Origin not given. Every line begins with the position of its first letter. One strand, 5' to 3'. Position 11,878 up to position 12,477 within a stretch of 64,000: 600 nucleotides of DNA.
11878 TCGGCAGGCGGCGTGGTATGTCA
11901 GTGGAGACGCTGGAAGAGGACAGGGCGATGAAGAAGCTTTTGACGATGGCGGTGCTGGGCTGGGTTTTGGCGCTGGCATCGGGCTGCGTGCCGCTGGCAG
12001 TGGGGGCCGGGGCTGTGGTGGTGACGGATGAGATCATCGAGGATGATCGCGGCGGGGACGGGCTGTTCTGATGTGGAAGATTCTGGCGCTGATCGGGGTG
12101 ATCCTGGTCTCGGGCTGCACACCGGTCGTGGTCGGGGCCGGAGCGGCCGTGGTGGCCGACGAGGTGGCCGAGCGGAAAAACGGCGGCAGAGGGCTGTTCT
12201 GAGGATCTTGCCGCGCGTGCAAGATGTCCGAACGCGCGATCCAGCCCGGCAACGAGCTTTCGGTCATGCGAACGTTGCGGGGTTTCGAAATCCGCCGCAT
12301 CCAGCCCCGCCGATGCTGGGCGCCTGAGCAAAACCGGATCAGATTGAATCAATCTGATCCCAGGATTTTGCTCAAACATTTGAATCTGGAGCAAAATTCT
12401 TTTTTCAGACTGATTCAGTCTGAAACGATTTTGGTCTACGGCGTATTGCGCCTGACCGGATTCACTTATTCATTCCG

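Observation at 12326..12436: A ~110-nt doubly hairpinned repeat present twice in the window, with a compensatory base change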

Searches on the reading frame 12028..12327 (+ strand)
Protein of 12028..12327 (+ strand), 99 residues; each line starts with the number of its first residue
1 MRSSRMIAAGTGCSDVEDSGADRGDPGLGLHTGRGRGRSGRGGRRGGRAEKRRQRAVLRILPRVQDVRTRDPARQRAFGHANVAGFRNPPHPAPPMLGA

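Call 24: search_protein_families(library=pfam, proteins=[window:12028-12327:+], max_evalue=0.01)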
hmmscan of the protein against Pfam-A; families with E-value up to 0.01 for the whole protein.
window:12028-12327:+ (99 aa): 0 families
